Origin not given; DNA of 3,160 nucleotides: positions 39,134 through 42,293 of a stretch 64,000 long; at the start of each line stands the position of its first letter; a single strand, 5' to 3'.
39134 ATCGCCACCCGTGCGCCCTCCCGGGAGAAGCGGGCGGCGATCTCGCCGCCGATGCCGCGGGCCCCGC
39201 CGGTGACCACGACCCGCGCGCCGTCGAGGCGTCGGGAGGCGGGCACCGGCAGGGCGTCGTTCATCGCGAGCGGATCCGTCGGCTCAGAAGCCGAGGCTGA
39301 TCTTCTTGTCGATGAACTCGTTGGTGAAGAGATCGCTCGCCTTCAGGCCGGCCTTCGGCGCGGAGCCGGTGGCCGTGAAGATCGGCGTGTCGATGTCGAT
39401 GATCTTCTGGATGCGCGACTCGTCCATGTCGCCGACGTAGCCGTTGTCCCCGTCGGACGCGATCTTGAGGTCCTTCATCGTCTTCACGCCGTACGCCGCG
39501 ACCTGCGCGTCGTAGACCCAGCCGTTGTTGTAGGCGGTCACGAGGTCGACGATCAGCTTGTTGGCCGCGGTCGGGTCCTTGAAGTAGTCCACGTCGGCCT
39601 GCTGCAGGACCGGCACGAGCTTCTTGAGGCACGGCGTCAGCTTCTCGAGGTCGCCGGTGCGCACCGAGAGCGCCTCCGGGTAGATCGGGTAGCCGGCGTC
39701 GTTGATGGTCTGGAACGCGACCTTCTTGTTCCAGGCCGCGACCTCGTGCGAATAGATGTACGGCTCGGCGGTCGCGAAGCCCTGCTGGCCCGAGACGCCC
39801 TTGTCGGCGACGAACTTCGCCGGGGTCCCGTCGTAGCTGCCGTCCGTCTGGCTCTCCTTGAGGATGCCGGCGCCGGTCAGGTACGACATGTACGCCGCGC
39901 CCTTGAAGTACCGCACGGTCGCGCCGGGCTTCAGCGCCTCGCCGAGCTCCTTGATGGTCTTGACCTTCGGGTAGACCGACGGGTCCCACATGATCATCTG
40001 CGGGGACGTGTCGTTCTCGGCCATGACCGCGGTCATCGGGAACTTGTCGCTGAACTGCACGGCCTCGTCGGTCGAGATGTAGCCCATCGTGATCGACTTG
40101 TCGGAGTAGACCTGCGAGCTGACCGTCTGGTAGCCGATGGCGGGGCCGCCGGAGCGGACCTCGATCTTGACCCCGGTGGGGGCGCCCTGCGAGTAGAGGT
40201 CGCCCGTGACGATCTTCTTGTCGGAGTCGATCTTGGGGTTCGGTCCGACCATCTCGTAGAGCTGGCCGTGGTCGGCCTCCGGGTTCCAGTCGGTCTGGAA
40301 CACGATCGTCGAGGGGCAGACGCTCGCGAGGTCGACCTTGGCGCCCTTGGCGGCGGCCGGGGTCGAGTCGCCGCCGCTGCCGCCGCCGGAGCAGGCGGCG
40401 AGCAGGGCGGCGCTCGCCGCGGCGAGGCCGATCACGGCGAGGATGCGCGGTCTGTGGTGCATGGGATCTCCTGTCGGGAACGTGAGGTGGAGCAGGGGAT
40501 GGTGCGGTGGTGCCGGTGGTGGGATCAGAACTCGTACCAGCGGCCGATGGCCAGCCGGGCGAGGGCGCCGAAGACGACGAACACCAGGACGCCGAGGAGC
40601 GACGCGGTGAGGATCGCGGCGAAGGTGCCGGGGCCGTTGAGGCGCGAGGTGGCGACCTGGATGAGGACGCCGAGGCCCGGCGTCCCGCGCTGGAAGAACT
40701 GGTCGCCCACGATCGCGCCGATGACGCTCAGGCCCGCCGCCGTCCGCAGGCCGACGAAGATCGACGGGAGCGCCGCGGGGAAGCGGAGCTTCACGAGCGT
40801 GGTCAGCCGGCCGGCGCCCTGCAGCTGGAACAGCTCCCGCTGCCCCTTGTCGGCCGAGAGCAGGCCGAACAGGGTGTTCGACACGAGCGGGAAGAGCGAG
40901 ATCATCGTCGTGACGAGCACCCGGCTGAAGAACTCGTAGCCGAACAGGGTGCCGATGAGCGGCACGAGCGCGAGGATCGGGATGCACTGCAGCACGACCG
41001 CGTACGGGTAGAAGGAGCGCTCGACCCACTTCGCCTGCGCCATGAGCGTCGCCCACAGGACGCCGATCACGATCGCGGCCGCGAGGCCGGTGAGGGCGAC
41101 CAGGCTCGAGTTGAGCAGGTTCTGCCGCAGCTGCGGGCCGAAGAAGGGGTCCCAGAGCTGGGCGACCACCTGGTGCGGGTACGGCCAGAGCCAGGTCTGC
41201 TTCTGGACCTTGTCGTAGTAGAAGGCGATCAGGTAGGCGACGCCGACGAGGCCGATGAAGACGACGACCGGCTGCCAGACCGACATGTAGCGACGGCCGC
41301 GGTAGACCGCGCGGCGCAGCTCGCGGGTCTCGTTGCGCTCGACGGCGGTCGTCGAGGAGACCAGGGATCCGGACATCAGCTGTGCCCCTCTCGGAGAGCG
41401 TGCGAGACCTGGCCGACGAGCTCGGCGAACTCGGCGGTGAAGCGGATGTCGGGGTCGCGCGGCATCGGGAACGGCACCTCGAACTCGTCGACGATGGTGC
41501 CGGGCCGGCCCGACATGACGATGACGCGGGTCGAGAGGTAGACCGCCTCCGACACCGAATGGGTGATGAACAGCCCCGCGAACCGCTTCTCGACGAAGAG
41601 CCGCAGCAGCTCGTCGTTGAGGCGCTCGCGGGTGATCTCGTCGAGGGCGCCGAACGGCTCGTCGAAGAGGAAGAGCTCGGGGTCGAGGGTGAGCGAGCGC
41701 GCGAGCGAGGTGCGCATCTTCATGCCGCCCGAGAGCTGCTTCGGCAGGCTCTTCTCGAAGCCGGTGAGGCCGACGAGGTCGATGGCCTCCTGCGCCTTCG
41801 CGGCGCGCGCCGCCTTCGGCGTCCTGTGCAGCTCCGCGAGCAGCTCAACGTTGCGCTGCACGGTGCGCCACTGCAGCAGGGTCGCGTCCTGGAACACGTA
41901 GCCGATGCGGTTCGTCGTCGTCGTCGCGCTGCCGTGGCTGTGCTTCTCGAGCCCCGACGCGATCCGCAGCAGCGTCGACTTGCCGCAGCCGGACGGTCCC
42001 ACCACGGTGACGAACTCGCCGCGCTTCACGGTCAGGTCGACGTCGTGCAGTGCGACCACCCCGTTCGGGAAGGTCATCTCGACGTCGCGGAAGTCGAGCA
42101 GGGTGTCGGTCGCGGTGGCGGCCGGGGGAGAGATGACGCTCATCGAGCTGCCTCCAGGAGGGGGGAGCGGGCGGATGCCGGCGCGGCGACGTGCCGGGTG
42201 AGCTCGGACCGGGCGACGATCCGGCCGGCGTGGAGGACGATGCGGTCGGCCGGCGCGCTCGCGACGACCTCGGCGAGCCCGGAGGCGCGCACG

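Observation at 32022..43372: Twelve-gene translationally coupled operon joining uricase/allantoinase/guanine deaminase to an uncharacterised ABC importer and six enzymes (candidate new N-heterocycle or damaged-purine catabolic system)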

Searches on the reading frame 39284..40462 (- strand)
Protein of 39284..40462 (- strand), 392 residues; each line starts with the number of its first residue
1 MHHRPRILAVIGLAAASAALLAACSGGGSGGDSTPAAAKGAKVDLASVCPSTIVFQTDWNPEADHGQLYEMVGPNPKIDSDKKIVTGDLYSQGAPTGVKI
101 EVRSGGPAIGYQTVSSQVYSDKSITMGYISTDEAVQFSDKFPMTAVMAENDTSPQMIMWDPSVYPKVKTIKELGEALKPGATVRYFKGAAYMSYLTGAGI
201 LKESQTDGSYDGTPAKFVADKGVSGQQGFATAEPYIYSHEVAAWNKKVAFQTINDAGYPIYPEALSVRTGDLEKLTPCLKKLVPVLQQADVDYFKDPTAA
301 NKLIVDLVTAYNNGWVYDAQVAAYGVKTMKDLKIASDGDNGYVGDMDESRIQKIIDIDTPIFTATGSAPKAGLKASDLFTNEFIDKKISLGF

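Call 6: search_protein_families(library=pfam, proteins=[window:39284-40462:-], max_evalue=0.01)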
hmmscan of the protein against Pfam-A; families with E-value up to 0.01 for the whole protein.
window:39284-40462:- (392 aa): 0 families

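Call 7: search_protein_families(library=ncbifam, proteins=[window:39284-40462:-], max_evalue=0.01)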
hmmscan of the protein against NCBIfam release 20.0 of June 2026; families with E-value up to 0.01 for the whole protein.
window:39284-40462:- (392 aa): 0 families

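Call 11: search_solved_structures(query=window:39284-40462:-, max_evalue=1)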
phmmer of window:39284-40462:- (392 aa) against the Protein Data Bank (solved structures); distinct sequences matched with E-value up to 1: 2.
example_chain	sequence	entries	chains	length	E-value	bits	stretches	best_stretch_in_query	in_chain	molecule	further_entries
8um6_A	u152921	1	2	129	0.076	15.3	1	100-172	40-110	Uncharacterized protein YcnI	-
7me6_A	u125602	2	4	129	0.095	15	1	100-171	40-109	Uncharacterized protein YcnI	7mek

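Call 38: find_homologous_proteins(query=window:39284-40462:-, max_evalue=0.001)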
Query window:39284-40462:- (392 aa): 3489 proteins with E <= 0.001 among 8000 candidates; the best 120 are listed.
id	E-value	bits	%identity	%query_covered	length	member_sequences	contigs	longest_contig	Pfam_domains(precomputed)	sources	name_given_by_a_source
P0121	7.5e-245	830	94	100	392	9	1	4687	-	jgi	-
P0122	2.0e-231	786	89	100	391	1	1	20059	-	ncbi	-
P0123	2.1e-227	773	88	100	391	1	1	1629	-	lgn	-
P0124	1.1e-217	741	85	100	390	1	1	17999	-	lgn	-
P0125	1.1e-215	734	84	100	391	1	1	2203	-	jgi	jgi:hypothetical protein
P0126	2.8e-210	716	80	100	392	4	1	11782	-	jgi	jgi:hypothetical protein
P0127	8.8e-203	692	79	100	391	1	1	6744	-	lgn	-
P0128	1.9e-197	674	76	100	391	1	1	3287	-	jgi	jgi:hypothetical protein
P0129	3.5e-196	670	76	100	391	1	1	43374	-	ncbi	ncbi:MAG: ABC transporter substrate-binding protein [Microbacteriaceae bacterium]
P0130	5.6e-192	656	75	100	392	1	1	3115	-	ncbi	-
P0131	3.0e-190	650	74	97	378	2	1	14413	-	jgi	-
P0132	3.6e-187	640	73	100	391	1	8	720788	-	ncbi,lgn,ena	-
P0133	3.8e-186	637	73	99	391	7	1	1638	-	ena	-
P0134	9.6e-186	635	73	99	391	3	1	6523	-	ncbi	-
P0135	1.3e-185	635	78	89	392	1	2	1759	-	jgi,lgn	jgi:hypothetical protein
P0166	2.5e-173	595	71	89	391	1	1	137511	-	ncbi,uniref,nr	ncbi:ABC transporter substrate-binding protein [Psychromicrobium xiongbiense]|uniref:ABC transporter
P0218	2.2e-161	555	66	89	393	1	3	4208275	-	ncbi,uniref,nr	ncbi:nitrate ABC transporter substrate-binding protein [Luteimicrobium xylanilyticum]|uniref:SsuA/TH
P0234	3.8e-160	551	67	89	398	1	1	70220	-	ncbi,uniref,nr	ncbi:ABC transporter substrate-binding protein [Nocardioides sp.]|uniref:ABC transporter substrate-b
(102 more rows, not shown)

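Call 49: predict_structure(alignment_id=A3)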
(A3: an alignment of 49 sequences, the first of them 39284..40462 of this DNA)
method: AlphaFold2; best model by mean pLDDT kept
length: 392 residues; sequences in the alignment: 49
mean_pLDDT: 87.3   pTM: 0.84
mean pLDDT of the five models: 87.3, 87.2, 86.3, 85.7, 84.9
residues with pLDDT >= 90: 310; 70-90: 34; 50-70: 9; < 50: 39
segments of 3 or more residues with pLDDT < 50: 1-39
pLDDT, mean of each block of 10 residues (from residue 1): 27 23 25 37 90 93 94 96 96 95 73 85 96 96 96 96 98 97 93 96 95 92 96 95 96 97 96 98 98 96 95 85 97 90 93 98 92 98 96 86
secondary structure, 60 per line:
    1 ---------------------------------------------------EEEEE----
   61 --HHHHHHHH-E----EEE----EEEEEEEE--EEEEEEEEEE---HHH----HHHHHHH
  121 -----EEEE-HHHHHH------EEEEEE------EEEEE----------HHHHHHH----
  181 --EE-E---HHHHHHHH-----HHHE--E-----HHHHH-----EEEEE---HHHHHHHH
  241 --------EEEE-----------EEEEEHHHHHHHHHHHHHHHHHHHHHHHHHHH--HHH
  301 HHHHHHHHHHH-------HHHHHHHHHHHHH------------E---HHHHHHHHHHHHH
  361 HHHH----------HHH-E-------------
elements in order: E52-56 H63-70 E77-79 E84-91 E94-103 H114-120 E126-129 H131-136 E143-148 E155-159 H170-176 H190-197 H215-219 E225-229 H233-240 E249-252 E264-268 H269-295 H298-311 H319-331 H348-364

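Call 52: fold_search(model_id=the predicted structure, library=pdb)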
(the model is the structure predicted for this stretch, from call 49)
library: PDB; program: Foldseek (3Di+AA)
matches with E <= 10: 1235; with E <= 0.001: 402
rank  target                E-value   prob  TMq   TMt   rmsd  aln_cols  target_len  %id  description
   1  4nmy_A                2.3e-15  1.00  0.58  0.74   5.3       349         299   15  Crystal Structure of the Thiamin-bound form of Substrate-binding Protein of ABC Transporter from Clostridium difficile (released 2013-12-04)
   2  3ix1_A                4.5e-14  1.00  0.60  0.75   4.7       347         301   14  Periplasmic N-formyl-4-amino-5-aminomethyl-2-methylpyrimidine binding protein from Bacillus halodurans (released 2010-10-13)
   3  6ssy_B                4.0e-12  1.00  0.47  0.59   7.1       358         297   14  Taurine ABC transporter substrate binding protein TauA from E. coli in complex with 2-Aminoethylphosphonic acid (released 2019-12-18)
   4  6ssy_A                9.1e-12  1.00  0.48  0.61   6.4       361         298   14  Taurine ABC transporter substrate binding protein TauA from E. coli in complex with 2-Aminoethylphosphonic acid (released 2019-12-18)
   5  4esx_B                1.7e-11  1.00  0.56  0.69   5.3       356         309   13  Crystal structure of C. albicans Thi5 complexed with PLP (released 2012-09-19)
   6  4h6d_H                4.4e-11  1.00  0.57  0.66   5.3       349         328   14  Crystal structure of PLP-soaked HMP synthase Thi5 from S. cerevisiae (released 2012-10-17)
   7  4h6d_F                5.2e-11  1.00  0.55  0.64   5.5       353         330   14  Crystal structure of PLP-soaked HMP synthase Thi5 from S. cerevisiae (released 2012-10-17)
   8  4h6d_E                9.4e-11  1.00  0.54  0.68   5.8       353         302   14  Crystal structure of PLP-soaked HMP synthase Thi5 from S. cerevisiae (released 2012-10-17)
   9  4h6d_A                9.4e-11  1.00  0.53  0.64   5.7       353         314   14  Crystal structure of PLP-soaked HMP synthase Thi5 from S. cerevisiae (released 2012-10-17)
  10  4esx_A                1.1e-10  1.00  0.56  0.68   5.5       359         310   13  Crystal structure of C. albicans Thi5 complexed with PLP (released 2012-09-19)
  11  4h6d_C                1.6e-10  1.00  0.56  0.64   5.3       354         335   14  Crystal structure of PLP-soaked HMP synthase Thi5 from S. cerevisiae (released 2012-10-17)
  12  4h6d_G                1.9e-10  1.00  0.56  0.64   5.4       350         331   14  Crystal structure of PLP-soaked HMP synthase Thi5 from S. cerevisiae (released 2012-10-17)
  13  4h6d_B                1.9e-10  1.00  0.54  0.63   5.8       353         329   15  Crystal structure of PLP-soaked HMP synthase Thi5 from S. cerevisiae (released 2012-10-17)
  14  4h6d_D                2.0e-10  1.00  0.55  0.63   5.5       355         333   15  Crystal structure of PLP-soaked HMP synthase Thi5 from S. cerevisiae (released 2012-10-17)
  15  4h67_H                2.1e-10  1.00  0.54  0.67   5.5       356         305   14  Crystal structure of HMP synthase Thi5 from S. cerevisiae (released 2012-10-17)
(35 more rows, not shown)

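Call 53: find_encoding_contigs(protein=P0234, flank=10000, max_places=1)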
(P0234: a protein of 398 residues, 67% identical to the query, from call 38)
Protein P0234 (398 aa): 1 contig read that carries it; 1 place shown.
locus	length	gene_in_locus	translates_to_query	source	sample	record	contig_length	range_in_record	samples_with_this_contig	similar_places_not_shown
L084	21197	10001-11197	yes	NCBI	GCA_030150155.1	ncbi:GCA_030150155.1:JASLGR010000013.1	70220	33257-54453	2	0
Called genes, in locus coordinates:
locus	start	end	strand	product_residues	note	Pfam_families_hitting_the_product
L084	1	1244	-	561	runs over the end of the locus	PF01078:Mg_chelatase (faint), PF00005:ABC_tran, PF02463:SMC_N (faint), PF13401:AAA_22 (faint), PF13555:AAA_29 (faint), PF13304:AAA_21 (weak), PF08352:oligo_HPY, PF00005:ABC_tran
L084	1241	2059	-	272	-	PF00528:BPD_transp_1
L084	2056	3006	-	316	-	PF19300:BPD_transp_1_N, PF00528:BPD_transp_1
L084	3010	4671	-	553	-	PF00496:SBP_bac_5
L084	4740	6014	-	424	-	PF01979:Amidohydro_1, PF07969:Amidohydro_3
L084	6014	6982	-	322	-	PF00111:Fer2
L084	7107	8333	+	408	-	PF01979:Amidohydro_1, PF07969:Amidohydro_3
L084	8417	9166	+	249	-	PF00005:ABC_tran, PF13191:AAA_16 (weak)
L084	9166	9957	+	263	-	PF00528:BPD_transp_1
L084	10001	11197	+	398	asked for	-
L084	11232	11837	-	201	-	PF13560:HTH_31, PF01381:HTH_3, PF12844:HTH_19 (weak), PF05899:Cupin_3 (weak), PF07883:Cupin_2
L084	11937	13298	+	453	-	PF01565:FAD_binding_4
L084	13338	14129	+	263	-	PF02633:Creatininase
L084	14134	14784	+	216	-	PF12766:Pyridox_oxase_2 (faint), PF01243:PNPOx_N, PF10590:PNP_phzG_C (weak)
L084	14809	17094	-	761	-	PF16640:Big_3_5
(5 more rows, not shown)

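Call 54: find_encoding_contigs(protein=P0166, flank=10000, max_places=1)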
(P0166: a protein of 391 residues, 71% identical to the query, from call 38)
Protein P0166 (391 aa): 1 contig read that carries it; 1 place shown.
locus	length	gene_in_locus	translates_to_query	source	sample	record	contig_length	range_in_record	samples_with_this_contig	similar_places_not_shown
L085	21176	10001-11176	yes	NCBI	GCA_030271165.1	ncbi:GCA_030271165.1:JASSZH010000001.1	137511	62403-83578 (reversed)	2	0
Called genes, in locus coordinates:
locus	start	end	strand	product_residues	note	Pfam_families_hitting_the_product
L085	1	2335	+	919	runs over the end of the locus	PF01799:Fer2_2, PF01315:Ald_Xan_dh_C, PF02738:MoCoBD_1, PF20256:MoCoBD_2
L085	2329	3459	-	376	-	PF02625:XdhC_CoxI, PF13478:XdhC_C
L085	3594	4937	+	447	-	PF01979:Amidohydro_1, PF07969:Amidohydro_3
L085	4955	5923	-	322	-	PF22290:DmmA-like_N, PF00175:NAD_binding_1 (weak), PF00111:Fer2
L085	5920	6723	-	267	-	PF01381:HTH_3, PF13443:HTH_26 (faint), PF13560:HTH_31, PF07883:Cupin_2, PF05899:Cupin_3 (faint)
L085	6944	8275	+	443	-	PF01979:Amidohydro_1, PF07969:Amidohydro_3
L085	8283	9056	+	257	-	PF00005:ABC_tran, PF13191:AAA_16 (faint)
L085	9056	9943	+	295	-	PF00528:BPD_transp_1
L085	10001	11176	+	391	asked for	-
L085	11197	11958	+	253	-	PF00106:adh_short, PF08659:KR, PF01370:Epimerase (weak), PF13561:adh_short_C2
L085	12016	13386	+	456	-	PF01565:FAD_binding_4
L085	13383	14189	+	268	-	PF02633:Creatininase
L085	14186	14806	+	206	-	PF12766:Pyridox_oxase_2, PF01243:PNPOx_N, PF10590:PNP_phzG_C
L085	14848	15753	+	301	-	PF01014:Uricase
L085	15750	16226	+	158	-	PF00383:dCMP_cyt_deam_1, PF14437:MafB19-deam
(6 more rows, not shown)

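Call 55: find_encoding_contigs(protein=P0218, flank=10000, max_places=1)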
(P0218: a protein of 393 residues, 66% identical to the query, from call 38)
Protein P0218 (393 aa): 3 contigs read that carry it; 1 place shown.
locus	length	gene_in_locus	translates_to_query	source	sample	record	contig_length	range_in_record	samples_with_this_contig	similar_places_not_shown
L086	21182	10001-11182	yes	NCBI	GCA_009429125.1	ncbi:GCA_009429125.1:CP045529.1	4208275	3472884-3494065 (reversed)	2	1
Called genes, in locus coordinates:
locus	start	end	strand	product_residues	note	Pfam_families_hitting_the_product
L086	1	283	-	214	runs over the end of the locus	PF01872:RibD_C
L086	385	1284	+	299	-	PF00561:Abhydrolase_1, PF12697:Abhydrolase_6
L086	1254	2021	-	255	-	PF00535:Glycos_transf_2, PF13641:Glyco_tranf_2_3, PF13632:Glyco_trans_2_3 (weak)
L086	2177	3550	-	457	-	PF01979:Amidohydro_1, PF07969:Amidohydro_3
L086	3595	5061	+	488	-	PF22039:HUTI_composite_bact, PF01979:Amidohydro_1, PF07969:Amidohydro_3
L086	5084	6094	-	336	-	PF00111:Fer2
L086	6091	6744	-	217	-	PF01381:HTH_3, PF12844:HTH_19 (weak), PF13443:HTH_26 (weak), PF13560:HTH_31, PF05899:Cupin_3 (weak), PF07883:Cupin_2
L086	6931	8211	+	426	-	PF01979:Amidohydro_1 (weak), PF07969:Amidohydro_3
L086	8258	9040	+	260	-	PF00005:ABC_tran, PF13191:AAA_16 (weak)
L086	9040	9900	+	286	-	PF00528:BPD_transp_1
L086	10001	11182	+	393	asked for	-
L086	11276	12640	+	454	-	PF01565:FAD_binding_4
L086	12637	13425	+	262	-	PF02633:Creatininase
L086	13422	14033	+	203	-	PF01243:PNPOx_N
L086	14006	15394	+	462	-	PF01979:Amidohydro_1, PF12890:DHOase, PF07969:Amidohydro_3 (weak)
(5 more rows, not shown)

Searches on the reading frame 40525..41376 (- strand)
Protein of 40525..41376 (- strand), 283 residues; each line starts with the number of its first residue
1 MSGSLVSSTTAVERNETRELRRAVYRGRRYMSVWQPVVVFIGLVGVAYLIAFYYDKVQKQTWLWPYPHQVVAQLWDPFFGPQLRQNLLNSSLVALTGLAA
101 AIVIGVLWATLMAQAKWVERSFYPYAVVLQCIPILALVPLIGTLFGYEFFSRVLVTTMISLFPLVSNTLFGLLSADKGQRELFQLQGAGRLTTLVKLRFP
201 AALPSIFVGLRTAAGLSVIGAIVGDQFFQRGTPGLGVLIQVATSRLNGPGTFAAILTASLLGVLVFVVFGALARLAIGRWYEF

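Call 6: search_protein_families(library=pfam, proteins=[window:40525-41376:-], max_evalue=0.01)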
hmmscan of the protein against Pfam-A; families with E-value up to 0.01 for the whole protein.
window:40525-41376:- (283 aa): 1 family
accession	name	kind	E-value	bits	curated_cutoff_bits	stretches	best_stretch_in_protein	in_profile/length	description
PF00528.27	BPD_transp_1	-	9.8e-22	78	26.4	1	101-274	1-180/184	Binding-protein-dependent transport system inner membrane component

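Call 7: search_protein_families(library=ncbifam, proteins=[window:40525-41376:-], max_evalue=0.01)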
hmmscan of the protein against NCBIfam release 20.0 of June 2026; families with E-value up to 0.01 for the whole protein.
window:40525-41376:- (283 aa): 7 families
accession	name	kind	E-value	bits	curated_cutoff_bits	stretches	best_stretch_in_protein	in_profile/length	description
NF008470.0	PRK11365.1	equivalog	8e-21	74.6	347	1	35-280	13-252/263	aliphatic sulfonate ABC transporter permease SsuC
NF040733.1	ABC_perm_U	equivalog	1.5e-19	70.5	295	1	37-274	12-243/251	ABC transporter permease subunit SaoP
TIGR01183.1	ntrB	equivalog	1.1e-12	48.1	209.05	1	93-264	26-194/202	nitrate ABC transporter permease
NF007545.0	PRK10160.1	equivalog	1.5e-11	44.3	342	1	33-274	20-265/275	taurine ABC transporter permease TauC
TIGR03416.1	ABC_choXWV_perm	equivalog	2e-08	34.1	363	1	93-261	94-259/267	choline ABC transporter permease subunit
NF008196.0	PRK10952.1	equivalog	1e-05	24.5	439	1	91-219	151-278/356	glycine betaine/L-proline ABC transporter permease ProW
TIGR01726.1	HEQRo_perm_3TM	subfamily_domain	0.0085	16.6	42.2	1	81-139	3-62/99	ABC transporter permease subunit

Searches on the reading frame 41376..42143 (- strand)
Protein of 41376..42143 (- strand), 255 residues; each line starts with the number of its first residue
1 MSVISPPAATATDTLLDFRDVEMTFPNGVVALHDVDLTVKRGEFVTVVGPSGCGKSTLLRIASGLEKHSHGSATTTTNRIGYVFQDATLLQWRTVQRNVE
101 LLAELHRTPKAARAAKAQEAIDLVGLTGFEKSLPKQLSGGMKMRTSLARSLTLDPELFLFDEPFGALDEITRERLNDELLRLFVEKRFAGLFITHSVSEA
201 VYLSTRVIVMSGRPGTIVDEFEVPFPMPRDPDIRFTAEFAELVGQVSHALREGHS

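Call 6: search_protein_families(library=pfam, proteins=[window:41376-42143:-], max_evalue=0.01)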
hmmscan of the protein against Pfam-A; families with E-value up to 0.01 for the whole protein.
window:41376-42143:- (255 aa): 6 families
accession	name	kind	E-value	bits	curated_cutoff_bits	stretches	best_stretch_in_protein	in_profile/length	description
PF00005.33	ABC_tran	-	1.9e-28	100.2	25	1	32-164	1-136/137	ABC transporter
PF13191.12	AAA_16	-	2.4e-06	28.6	32.6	1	40-182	20-123/167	AAA ATPase domain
PF20703.3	nSTAND1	-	0.00078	19.6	27.1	1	39-70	30-59/379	Novel STAND NTPase 1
PF13401.12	AAA_22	-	0.0014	19.4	27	1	42-63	5-26/130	AAA domain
PF13304.12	AAA_21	-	0.0038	17.8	27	0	45-82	2-42/304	AAA domain, putative AbiEii toxin, Type IV TA system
PF13555.12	AAA_29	-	0.0054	16.9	27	0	34-59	14-39/61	P-loop containing region of AAA domain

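Call 7: search_protein_families(library=ncbifam, proteins=[window:41376-42143:-], max_evalue=0.01)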
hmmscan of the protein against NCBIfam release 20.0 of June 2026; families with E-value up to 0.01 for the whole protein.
window:41376-42143:- (255 aa): 189 families (the best 25 are shown)
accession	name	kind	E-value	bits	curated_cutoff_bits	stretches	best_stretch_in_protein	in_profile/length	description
NF040729.1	ABC_ATP_SaoA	equivalog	4e-53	180.4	360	1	31-239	20-235/248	ABC transporter ATP-binding protein SaoA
TIGR01184.1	ntrCD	subfamily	4.3e-53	180.3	291.8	1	32-230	1-209/230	nitrate ABC transporter ATP-binding protein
NF008421.0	PRK11248.1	equivalog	3.1e-52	177.6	357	1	27-225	12-217/255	taurine ABC transporter ATP-binding subunit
TIGR03265.1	PhnT2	equivalog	1.2e-48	166.2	457.7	1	18-243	7-238/353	putative 2-aminoethylphosphonate ABC transporter ATP-binding protein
TIGR00968.1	3a0106s01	subfamily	3.7e-46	157.5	342.75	1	29-240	13-231/237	sulfate ABC transporter ATP-binding protein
TIGR01186.1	proV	subfamily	7.3e-46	156.9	326.6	1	29-218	6-209/363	betaine/proline/choline family ABC transporter ATP-binding protein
TIGR03415.1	ABC_choXWV_ATP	equivalog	3.5e-44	151.3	483.75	2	77-235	105-260/382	choline ABC transporter ATP-binding protein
NF008420.0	PRK11247.1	equivalog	4.8e-44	150.5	395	1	16-243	13-235/257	aliphatic sulfonates ABC transporter ATP-binding protein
NF008105.0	PRK10851.1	equivalog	2.4e-42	144.9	502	1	30-250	16-247/362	sulfate/thiosulfate ABC transporter ATP-binding protein CysA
NF008653.0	PRK11650.1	subfamily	1.7e-41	142.5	432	1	16-239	4-234/357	sn-glycerol-3-phosphate ABC transporter ATP-binding protein UgpC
NF006987.0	PRK09452.1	equivalog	2.3e-41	141.7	482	1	10-240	12-248/378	spermidine/putrescine ABC transporter ATP-binding protein PotA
NF043075.1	MMSYN1_0197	equivalog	9.3e-40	136.6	550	1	15-240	2-233/341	spermidine/putrescine ABC transporter ATP-binding protein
NF008513.0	PRK11432.1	equivalog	2.8e-39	135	496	1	13-239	4-236/351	ferric ABC transporter ATP-binding protein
NF008621.0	PRK11607.1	equivalog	1.6e-37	129.2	613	1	10-250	14-260/377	putrescine ABC transporter ATP-binding subunit PotG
TIGR02673.1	FtsE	equivalog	3.2e-36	125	264.85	1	16-208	2-208/214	cell division ATP-binding protein FtsE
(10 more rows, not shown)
